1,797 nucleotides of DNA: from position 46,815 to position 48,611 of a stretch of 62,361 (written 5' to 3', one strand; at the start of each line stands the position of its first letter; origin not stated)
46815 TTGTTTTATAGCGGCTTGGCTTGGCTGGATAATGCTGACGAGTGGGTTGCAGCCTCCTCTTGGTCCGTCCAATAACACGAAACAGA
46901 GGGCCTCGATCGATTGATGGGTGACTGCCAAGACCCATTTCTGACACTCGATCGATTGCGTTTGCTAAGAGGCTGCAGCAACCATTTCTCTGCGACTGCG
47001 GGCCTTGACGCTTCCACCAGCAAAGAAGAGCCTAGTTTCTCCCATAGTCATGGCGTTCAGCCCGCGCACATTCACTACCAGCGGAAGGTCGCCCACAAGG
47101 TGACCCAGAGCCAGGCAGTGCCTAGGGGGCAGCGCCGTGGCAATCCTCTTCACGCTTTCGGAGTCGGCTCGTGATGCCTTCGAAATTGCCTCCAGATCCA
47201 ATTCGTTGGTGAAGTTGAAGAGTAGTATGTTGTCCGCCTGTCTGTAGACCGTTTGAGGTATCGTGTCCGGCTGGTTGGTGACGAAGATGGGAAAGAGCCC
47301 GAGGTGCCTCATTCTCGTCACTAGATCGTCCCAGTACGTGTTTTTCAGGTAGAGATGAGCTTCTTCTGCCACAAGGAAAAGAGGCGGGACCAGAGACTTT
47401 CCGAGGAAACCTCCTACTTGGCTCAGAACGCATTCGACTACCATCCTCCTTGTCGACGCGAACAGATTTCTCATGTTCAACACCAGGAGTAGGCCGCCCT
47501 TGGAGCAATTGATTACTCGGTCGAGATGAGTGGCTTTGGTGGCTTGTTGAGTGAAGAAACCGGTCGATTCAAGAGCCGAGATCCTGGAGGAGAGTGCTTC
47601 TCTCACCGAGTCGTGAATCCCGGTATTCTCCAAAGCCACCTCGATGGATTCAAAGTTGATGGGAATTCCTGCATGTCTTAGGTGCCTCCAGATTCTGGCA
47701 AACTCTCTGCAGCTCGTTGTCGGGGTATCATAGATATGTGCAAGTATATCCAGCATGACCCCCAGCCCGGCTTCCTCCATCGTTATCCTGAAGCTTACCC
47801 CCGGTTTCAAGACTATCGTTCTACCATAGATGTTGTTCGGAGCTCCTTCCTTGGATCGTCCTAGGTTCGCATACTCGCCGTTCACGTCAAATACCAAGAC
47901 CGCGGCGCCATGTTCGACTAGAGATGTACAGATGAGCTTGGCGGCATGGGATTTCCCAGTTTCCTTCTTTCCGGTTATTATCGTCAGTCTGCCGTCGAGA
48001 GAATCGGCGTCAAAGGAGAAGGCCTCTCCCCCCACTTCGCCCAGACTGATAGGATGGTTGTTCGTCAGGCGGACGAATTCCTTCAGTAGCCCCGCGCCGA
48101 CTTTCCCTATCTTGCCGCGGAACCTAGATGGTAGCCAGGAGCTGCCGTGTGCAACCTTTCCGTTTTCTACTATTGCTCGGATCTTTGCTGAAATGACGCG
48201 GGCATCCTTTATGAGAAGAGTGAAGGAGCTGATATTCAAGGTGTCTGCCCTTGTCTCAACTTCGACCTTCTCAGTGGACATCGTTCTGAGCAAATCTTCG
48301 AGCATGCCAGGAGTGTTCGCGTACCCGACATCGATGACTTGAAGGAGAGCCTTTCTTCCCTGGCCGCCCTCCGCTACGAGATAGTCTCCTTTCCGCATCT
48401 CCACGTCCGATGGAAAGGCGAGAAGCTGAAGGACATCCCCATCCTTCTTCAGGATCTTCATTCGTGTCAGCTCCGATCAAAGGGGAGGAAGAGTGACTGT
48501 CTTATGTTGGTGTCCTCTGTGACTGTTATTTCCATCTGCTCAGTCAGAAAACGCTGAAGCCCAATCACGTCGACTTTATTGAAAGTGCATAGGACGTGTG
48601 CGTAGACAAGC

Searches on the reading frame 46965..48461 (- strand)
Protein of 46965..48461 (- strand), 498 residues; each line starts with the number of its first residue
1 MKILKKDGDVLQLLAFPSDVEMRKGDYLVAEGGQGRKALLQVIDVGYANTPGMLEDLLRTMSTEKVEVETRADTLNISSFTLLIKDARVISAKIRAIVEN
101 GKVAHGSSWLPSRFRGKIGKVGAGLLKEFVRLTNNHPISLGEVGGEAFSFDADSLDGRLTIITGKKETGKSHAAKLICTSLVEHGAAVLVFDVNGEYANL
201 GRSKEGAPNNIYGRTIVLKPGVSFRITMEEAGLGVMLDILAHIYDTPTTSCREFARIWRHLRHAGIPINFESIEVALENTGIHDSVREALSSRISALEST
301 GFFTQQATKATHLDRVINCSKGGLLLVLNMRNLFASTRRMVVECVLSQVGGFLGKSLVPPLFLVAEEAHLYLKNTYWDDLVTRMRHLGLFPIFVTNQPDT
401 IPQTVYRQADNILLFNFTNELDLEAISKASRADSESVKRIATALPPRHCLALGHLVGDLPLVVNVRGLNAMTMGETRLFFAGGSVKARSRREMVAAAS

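Call 71: search_protein_families(library=pfam, proteins=[window:46965-48461:-], max_evalue=0.000001)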
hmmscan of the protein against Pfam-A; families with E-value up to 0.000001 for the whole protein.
window:46965-48461:- (498 aa): 1 family
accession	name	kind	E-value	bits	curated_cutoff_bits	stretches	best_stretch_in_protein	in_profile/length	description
PF01935.23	DUF87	-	2.4e-09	38.1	23.2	1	168-347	34-218/220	Helicase HerA, central domain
